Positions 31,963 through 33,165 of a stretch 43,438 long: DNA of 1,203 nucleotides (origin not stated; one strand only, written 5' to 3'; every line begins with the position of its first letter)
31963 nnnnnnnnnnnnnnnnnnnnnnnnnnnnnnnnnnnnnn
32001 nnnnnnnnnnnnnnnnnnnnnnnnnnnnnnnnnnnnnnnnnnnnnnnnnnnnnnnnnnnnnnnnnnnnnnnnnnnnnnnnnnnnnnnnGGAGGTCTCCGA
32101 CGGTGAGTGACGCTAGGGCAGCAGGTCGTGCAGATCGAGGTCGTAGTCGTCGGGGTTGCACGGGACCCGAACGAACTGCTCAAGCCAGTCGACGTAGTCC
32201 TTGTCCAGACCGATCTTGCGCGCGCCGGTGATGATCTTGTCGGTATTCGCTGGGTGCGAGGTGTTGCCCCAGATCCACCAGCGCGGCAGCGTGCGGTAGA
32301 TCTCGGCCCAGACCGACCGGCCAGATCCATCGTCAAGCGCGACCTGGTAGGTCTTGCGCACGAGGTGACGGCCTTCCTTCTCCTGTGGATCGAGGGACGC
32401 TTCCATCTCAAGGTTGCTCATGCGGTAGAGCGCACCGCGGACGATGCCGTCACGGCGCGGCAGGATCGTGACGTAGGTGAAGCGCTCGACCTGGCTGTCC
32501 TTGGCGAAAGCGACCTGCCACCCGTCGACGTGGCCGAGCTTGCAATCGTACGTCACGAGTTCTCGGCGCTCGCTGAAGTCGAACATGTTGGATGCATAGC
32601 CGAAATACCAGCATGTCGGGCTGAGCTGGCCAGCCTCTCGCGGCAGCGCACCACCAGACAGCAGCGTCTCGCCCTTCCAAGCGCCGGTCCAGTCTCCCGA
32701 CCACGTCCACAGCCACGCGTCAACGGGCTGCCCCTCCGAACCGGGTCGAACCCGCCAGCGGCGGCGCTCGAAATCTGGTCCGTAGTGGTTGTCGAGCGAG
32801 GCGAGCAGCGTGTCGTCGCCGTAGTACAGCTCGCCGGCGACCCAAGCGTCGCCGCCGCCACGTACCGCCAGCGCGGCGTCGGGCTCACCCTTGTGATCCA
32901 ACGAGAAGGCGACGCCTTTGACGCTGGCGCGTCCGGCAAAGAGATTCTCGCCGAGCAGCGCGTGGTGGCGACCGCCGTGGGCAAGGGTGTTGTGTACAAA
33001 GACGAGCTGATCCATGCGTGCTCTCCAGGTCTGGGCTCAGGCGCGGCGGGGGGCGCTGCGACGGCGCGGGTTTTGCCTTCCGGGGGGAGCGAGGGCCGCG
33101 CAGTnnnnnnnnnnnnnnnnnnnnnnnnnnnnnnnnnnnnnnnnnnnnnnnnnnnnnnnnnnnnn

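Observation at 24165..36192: Uncharacterised redox-heavy gene cluster: three radical SAM enzymes, a Mo-hydroxylase, flavoproteins and a tandem GGCT protein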

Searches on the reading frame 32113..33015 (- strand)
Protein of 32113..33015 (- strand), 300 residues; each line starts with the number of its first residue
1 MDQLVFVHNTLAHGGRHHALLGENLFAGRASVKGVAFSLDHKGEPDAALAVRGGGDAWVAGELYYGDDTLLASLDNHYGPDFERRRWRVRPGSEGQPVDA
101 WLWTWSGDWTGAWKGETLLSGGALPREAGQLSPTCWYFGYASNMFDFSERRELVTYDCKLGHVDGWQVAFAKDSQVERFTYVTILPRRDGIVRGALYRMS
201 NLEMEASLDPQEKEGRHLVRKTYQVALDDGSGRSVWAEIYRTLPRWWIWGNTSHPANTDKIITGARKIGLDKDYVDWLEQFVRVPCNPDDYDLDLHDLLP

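Call 3: search_protein_families(library=pfam, proteins=[window:32113-33015:-], max_evalue=0.01)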
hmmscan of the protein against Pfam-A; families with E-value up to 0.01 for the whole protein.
window:32113-33015:- (300 aa): 3 families
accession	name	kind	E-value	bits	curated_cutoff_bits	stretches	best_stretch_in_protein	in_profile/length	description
PF06094.17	GGACT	-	1.3e-16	61.7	22.8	2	5-107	1-104/120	Gamma-glutamyl cyclotransferase, AIG2-like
PF13772.11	AIG2_2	-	7.6e-05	23.5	27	1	192-278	2-83/83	AIG2-like family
PF04752.17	ChaC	-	0.0024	18.4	21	1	135-298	1-169/176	ChaC-like protein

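Call 6: search_protein_families(library=ncbifam, proteins=[window:32113-33015:-], max_evalue=0.001)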
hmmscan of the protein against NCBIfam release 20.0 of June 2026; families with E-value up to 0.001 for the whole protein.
window:32113-33015:- (300 aa): 0 families

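Call 10: find_homologous_proteins(query=window:32113-33015:-)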
Query window:32113-33015:- (300 aa): 16 proteins with E <= 0.001 among 8000 candidates.
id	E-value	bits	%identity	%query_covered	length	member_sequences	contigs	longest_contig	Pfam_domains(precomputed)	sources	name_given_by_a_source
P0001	1.7e-208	709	100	100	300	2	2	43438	PF06094.18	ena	-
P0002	1.1e-177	608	85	100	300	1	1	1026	PF06094.18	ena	-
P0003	4.9e-142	491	72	100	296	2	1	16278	PF13772.12,PF06094.18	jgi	jgi:gamma-glutamylcyclotransferase (GGCT)/AIG2-like uncharacterized protein YtfP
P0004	2.2e-135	469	66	100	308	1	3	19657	PF06094.18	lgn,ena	-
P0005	5.3e-131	455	67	100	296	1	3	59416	PF13772.12,PF06094.18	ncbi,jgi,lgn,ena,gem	-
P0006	4.2e-123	429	62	100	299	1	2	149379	PF06094.18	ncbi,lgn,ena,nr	ncbi:MAG: gamma-glutamylcyclotransferase [Myxococcales bacterium]|nr:gamma-glutamylcyclotransferase 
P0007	1.4e-121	424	57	100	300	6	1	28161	PF06094.18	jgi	jgi:gamma-glutamylcyclotransferase (GGCT)/AIG2-like uncharacterized protein YtfP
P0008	2.7e-98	347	54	100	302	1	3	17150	PF06094.18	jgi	-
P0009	3.0e-93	331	53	97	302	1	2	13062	PF06094.18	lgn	-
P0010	5.8e-91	323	52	97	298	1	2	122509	PF06094.18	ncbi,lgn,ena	-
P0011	6.9e-91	323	54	100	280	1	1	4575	PF06094.18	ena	-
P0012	1.2e-88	316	51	98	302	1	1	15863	PF06094.18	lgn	-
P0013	5.6e-84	300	49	98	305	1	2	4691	PF06094.18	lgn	-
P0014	1.2e-81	293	62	70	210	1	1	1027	PF06094.18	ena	-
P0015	7.8e-81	290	49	97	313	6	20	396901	PF06094.18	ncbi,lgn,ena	-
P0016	1.8e-74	269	46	97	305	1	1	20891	PF06094.18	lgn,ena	-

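Call 11: find_encoding_contigs(protein=P0006, flank=10000, max_places=2)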
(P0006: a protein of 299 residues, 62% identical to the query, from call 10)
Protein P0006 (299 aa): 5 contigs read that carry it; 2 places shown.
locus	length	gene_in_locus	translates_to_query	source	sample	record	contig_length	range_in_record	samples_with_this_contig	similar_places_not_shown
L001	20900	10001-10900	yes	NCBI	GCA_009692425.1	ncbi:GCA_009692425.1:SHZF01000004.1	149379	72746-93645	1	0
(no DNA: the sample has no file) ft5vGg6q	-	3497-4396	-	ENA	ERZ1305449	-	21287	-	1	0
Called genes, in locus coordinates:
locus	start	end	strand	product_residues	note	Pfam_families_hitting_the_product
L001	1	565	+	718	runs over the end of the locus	PF01315:Ald_Xan_dh_C, PF02738:MoCoBD_1, PF20256:MoCoBD_2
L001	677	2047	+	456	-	PF02310:B12-binding, PF04055:Radical_SAM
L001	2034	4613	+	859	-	PF04055:Radical_SAM, PF01266:DAO, PF03486:HI0933_like (faint), PF13450:NAD_binding_8 (faint)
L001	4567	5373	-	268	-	PF00702:Hydrolase (faint)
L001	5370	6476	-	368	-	PF00155:Aminotran_1_2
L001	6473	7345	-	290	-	PF12617:LdpA_C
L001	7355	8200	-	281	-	-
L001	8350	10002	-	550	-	PF02310:B12-binding, PF04055:Radical_SAM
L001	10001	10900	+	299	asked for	PF06094:GGACT (weak)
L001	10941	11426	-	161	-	-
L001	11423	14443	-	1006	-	-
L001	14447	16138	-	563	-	PF00158:Sigma54_activat, PF01078:Mg_chelatase (faint), PF14532:Sigma54_activ_2, PF20030:bpMoxR (weak), PF07728:AAA_5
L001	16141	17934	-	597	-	PF01841:Transglut_core (weak)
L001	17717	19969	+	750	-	PF00704:Glyco_hydro_18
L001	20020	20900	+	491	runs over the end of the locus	-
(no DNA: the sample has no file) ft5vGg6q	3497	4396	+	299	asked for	PF06094:GGACT (weak)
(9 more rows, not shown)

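Call 12: find_encoding_contigs(protein=P0015, flank=10000, max_places=2)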
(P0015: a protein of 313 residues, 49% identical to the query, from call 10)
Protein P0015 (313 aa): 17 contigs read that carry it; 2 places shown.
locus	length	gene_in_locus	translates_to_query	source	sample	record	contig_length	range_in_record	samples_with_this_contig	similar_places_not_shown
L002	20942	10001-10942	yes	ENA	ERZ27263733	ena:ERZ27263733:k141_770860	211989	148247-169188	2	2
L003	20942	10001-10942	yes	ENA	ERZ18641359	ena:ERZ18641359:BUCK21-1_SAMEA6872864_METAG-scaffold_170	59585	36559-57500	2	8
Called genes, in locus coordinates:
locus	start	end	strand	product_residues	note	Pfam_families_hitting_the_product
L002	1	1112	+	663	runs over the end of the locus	PF13522:GATase_6, PF13537:GATase_7, PF00733:Asn_synthase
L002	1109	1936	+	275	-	PF00480:ROK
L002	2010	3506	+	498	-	PF01406:tRNA-synt_1e, PF01921:tRNA-synt_1f (faint), PF00133:tRNA-synt_1 (faint), PF09334:tRNA-synt_1g, PF09190:DALR_2, PF23493:CysS_C (weak)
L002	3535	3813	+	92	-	-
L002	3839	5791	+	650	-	PF13428:TPR_14 (faint), PF14559:TPR_19 (faint), PF07719:TPR_2 (faint)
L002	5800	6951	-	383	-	-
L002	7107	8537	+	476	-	-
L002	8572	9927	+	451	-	PF00890:FAD_binding_2, PF01134:GIDA (weak), PF01494:FAD_binding_3 (faint), PF01946:Thi4 (weak), PF07992:Pyr_redox_2 (weak), PF12831:FAD_oxidored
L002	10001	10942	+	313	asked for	PF06094:GGACT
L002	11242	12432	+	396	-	PF23414:Beta-prop_EML_2 (faint), PF25172:Beta-prop_WDR3_2nd (faint), PF25174:Beta-prop_THOC3 (faint), PF23381:Beta-prop_IFT122_1st (faint), PF24807:WD40_CDC20-Fz (faint), PF02239:Cytochrom_D1 (faint), PF25175:Beta-prop_WDR5 (faint), PF24817:WD40_WDHD1_1st (weak), +2 more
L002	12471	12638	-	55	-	-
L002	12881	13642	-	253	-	PF01925:TauE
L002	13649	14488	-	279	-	-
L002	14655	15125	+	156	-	PF00578:AhpC-TSA, PF08534:Redoxin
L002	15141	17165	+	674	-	PF05649:Peptidase_M13_N, PF01431:Peptidase_M13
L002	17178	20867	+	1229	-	PF17757:UvrB_inter, PF02559:CarD_TRCF_RID, PF00270:DEAD, PF04851:ResIII, PF00271:Helicase_C, PF22590:Cas3-like_C_2, PF03461:TRCF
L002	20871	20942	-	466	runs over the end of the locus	PF00535:Glycos_transf_2 (weak)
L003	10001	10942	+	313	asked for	PF06094:GGACT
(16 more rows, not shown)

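Call 13: find_encoding_contigs(protein=P0010, flank=10000, max_places=2)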
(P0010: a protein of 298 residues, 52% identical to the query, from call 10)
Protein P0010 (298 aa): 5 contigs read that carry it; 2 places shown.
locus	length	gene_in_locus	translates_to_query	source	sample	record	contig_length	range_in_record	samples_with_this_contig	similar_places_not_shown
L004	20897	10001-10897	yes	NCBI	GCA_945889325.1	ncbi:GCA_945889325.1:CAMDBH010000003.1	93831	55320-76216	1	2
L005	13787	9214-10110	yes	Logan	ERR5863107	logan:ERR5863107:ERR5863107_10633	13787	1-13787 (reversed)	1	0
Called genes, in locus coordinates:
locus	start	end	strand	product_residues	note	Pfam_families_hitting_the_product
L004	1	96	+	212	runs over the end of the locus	-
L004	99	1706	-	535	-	PF02881:SRP54_N, PF00448:SRP54, PF02978:SRP_SPB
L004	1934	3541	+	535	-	-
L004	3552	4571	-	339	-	-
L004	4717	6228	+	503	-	PF10282:Lactonase (faint)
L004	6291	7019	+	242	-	-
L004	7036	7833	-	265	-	-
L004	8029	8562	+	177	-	PF01965:DJ-1_PfpI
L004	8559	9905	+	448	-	PF01946:Thi4, PF00890:FAD_binding_2, PF01134:GIDA (weak), PF01266:DAO (weak), PF01494:FAD_binding_3 (weak), PF03486:HI0933_like (weak), PF07992:Pyr_redox_2 (weak), PF12831:FAD_oxidored, +2 more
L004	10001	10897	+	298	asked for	PF06094:GGACT (weak)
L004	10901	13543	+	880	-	PF13085:Fer2_3 (weak), PF01799:Fer2_2, PF01315:Ald_Xan_dh_C, PF02738:MoCoBD_1, PF20256:MoCoBD_2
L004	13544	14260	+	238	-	PF00941:FAD_binding_5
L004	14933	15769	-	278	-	-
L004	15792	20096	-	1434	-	-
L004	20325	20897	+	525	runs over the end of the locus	PF23459:S1_RRP5 (faint), PF00575:S1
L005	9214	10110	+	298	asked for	PF06094:GGACT (weak)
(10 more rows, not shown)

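Call 15: find_encoding_contigs(protein=P0005, flank=10000, max_places=1)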
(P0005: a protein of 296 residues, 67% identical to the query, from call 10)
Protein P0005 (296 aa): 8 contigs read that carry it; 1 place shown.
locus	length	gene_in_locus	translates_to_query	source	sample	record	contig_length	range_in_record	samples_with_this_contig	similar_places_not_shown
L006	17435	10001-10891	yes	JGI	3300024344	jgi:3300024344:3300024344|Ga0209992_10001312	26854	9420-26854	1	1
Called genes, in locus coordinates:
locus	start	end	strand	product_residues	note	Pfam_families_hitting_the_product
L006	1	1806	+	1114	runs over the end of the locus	PF16078:2-oxogl_dehyd_N, PF00027:cNMP_binding, PF00676:E1_dh, PF02779:Transket_pyr, PF16870:OxoGdeHyase_C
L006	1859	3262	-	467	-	-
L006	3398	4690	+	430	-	-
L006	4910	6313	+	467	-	PF00890:FAD_binding_2, PF01134:GIDA (weak), PF01262:AlaDh_PNT_C (faint), PF07992:Pyr_redox_2, PF12831:FAD_oxidored (weak), PF13738:Pyr_redox_3 (weak), PF00070:Pyr_redox, PF02852:Pyr_redox_dim, +4 more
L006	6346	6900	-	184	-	-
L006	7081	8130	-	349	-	-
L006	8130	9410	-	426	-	-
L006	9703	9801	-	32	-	-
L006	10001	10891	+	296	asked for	PF06094:GGACT, PF13772:AIG2_2 (faint)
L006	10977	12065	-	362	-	-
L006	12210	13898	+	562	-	PF08378:NERD, PF00580:UvrD-helicase (faint), PF13245:AAA_19, PF13604:AAA_30, PF09848:SLFN-g3_helicase (weak), PF13538:UvrD_C_2 (weak)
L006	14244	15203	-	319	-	PF20208:ARPP-1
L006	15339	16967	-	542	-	PF00270:DEAD, PF04851:ResIII, PF00271:Helicase_C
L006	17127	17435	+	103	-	?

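Call 16: find_encoding_contigs(protein=P0007, flank=10000, max_places=1)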
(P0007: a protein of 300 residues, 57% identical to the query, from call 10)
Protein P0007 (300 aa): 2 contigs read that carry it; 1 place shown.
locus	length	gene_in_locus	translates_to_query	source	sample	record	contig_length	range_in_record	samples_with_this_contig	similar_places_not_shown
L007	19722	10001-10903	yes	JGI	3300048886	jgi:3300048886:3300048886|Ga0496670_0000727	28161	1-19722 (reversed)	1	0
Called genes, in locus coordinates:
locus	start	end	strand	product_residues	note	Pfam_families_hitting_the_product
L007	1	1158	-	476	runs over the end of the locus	-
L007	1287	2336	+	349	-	-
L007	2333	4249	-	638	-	PF03193:RsgA_GTPase (faint), PF00004:AAA (faint), PF00005:ABC_tran, PF00910:RNA_helicase (faint), PF01926:MMR_HSR1 (faint), PF12848:ABC_tran_Xtn, PF00005:ABC_tran, PF16326:ABC_tran_CTD, +6 more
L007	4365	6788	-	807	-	-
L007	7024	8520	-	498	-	PF02310:B12-binding, PF04055:Radical_SAM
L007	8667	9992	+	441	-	PF00890:FAD_binding_2 (weak), PF01134:GIDA (faint), PF01266:DAO (weak), PF01494:FAD_binding_3 (faint), PF01946:Thi4 (faint), PF03486:HI0933_like (faint), PF07992:Pyr_redox_2 (weak), PF12831:FAD_oxidored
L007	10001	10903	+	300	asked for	PF06094:GGACT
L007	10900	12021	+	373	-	PF07396:Porin_O_P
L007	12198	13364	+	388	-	PF02826:2-Hacid_dh_C (faint), PF05222:AlaDh_PNT_N, PF01262:AlaDh_PNT_C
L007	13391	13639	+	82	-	PF12769:PNTB_4TM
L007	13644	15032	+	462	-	PF02233:PNTB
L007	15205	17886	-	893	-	PF02927:CelD_N, PF00759:Glyco_hydro_9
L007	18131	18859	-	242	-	PF01048:PNP_UDP_1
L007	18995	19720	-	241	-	?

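Call 17: find_encoding_contigs(protein=P0016, flank=10000, max_places=1)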
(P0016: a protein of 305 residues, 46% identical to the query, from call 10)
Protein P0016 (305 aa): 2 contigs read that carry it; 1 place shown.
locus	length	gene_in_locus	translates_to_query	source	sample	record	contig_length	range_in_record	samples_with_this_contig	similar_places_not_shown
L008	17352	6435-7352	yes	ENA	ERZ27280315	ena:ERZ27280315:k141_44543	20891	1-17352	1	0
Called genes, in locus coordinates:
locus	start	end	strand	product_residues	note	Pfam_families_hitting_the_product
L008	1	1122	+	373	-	?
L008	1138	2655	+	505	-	PF00004:AAA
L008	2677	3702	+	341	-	PF01210:NAD_Gly3P_dh_N, PF07479:NAD_Gly3P_dh_C, PF20618:GPD_NAD_C_bact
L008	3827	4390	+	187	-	PF01782:RimM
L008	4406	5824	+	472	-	PF01746:tRNA_m1G_MT, PF09936:Methyltrn_RNA_4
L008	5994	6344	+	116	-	PF01245:Ribosomal_L19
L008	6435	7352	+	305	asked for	PF06094:GGACT (weak)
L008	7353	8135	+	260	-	PF00941:FAD_binding_5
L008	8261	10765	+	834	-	PF00515:TPR_1 (faint), PF13432:TPR_16 (weak), PF14559:TPR_19, PF07719:TPR_2 (weak), PF13414:TPR_11 (weak), PF14559:TPR_19 (weak), PF01435:Peptidase_M48, PF14559:TPR_19 (weak), +6 more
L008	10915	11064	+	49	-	-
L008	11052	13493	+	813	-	PF13231:PMT_2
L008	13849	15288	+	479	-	PF00069:Pkinase (faint)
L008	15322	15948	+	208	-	PF02036:SCP2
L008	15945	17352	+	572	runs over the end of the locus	PF19676:DUF6178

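Call 28: search_solved_structures(query=window:32113-33015:-, max_evalue=1)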
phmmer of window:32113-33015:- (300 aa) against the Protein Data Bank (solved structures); distinct sequences matched with E-value up to 1: 1.
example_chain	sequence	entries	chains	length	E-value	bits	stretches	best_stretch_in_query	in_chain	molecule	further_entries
2qik_A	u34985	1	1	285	0.61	12.3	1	1-78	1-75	UPF0131 protein ykqA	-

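Call 75: predict_structure(alignment_id=A3)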
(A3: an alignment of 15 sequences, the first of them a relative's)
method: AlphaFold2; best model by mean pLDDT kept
length: 300 residues; sequences in the alignment: 15
mean_pLDDT: 75.1   pTM: 0.81
mean pLDDT of the five models: 75.1, 75.0, 74.3, 71.0, 49.8
residues with pLDDT >= 90: 74; 70-90: 124; 50-70: 66; < 50: 36
segments of 3 or more residues with pLDDT < 50: 169-182, 212-216, 244-254, 295-300
pLDDT, mean of each block of 10 residues (from residue 1): 86 79 91 87 80 77 94 91 92 90 78 70 70 80 70 87 69 40 55 87 74 55 91 90 49 55 81 80 61 47
secondary structure, 60 per line:
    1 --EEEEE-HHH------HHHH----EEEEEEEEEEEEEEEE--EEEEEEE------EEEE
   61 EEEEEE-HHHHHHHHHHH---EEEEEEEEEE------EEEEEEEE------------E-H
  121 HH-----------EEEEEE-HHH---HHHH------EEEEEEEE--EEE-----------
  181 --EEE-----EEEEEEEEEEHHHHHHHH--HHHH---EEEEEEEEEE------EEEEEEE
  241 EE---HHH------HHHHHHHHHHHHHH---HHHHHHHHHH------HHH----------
elements in order: E3-7 H18-21 E26-41 E44-50 E57-66 H68-78 E82-91 E98-105 E134-139 H147-150 E157-164 E167-169 E183-185 E191-200 H201-208 H211-214 E218-227 E234-242 H255-268 H272-281

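Call 77: fold_search(model_id=the predicted structure, library=pdb)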
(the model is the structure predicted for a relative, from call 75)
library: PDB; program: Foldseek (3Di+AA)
matches with E <= 10: 907; with E <= 0.001: 21
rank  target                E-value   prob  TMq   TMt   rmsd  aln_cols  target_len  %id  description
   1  2qik                  3.0e-13  1.00  0.40  0.44   9.3       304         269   17  Crystal structure of YkqA from Bacillus subtilis. Northeast Structural Genomics Target SR631 (released 2007-07-24)
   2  6ky1_B                4.1e-06  1.00  0.38  0.59   5.5       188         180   16  Crystal structural of human glutathione-specific gamma-glutamylcyclotransferase 2 (ChaC2)mutant with Glutamate 83 repl (released 2020-07-29)
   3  3cry_B                4.6e-06  1.00  0.38  0.65   4.1       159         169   20  Gamma-glutamyl cyclotransferase (released 2008-04-29)
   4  3cry_A                4.8e-06  1.00  0.39  0.67   3.6       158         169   18  Gamma-glutamyl cyclotransferase (released 2008-04-29)
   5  2i5t_A                9.2e-06  1.00  0.38  0.65   4.1       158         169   19  Crystal Structure of hypothetical protein LOC79017 from Homo sapiens (released 2006-09-12)
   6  2rbh_A                9.2e-06  1.00  0.39  0.65   6.0       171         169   22  Gamma-glutamyl cyclotransferase (released 2007-10-02)
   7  2rbh_B                1.0e-05  1.00  0.38  0.64   4.1       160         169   22  Gamma-glutamyl cyclotransferase (released 2007-10-02)
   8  2i5t_B                1.0e-05  1.00  0.38  0.64   4.2       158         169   19  Crystal Structure of hypothetical protein LOC79017 from Homo sapiens (released 2006-09-12)
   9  6ky1_A                1.0e-05  1.00  0.36  0.57   5.9       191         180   17  Crystal structural of human glutathione-specific gamma-glutamylcyclotransferase 2 (ChaC2)mutant with Glutamate 83 repl (released 2020-07-29)
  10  1vkb                  1.4e-05  1.00  0.36  0.68   4.6       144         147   20  Crystal structure of an aig2-like protein (a2ld1, ggact, mgc7867) from mus musculus at 1.90 A resolution (released 2004-05-18)
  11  6ky0_A                1.8e-05  1.00  0.38  0.60   5.6       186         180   17  Crystal structural of active-site human glutathione-specific gamma-glutamylcyclotransferase 2(ChaC2) mutant with Gluta (released 2020-07-29)
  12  6ky0_C                1.1e-04  1.00  0.32  0.56   6.4       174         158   18  Crystal structural of active-site human glutathione-specific gamma-glutamylcyclotransferase 2(ChaC2) mutant with Gluta (released 2020-07-29)
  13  2g0q_MODEL_1_A        1.1e-04  1.00  0.29  0.54   9.6       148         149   18  Solution structure of At5g39720.1 from Arabidopsis thaliana (released 2006-02-28)
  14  2jqv_MODEL_1_A        1.4e-04  1.00  0.32  0.53   8.1       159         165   15  Solution structure At3g28950.1 from Arabidopsis thaliana (released 2007-08-14)
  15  5hwi                  1.6e-04  1.00  0.35  0.44   5.8       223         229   13  Crystal structure of selenomethionine labelled gama glutamyl cyclotransferease specific to glutathione from yeast (released 2016-12-14)
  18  3jub                  4.8e-04  1.00  0.28  0.55   5.3       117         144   20  Human gamma-glutamylamine cyclotransferase (released 2010-02-09)
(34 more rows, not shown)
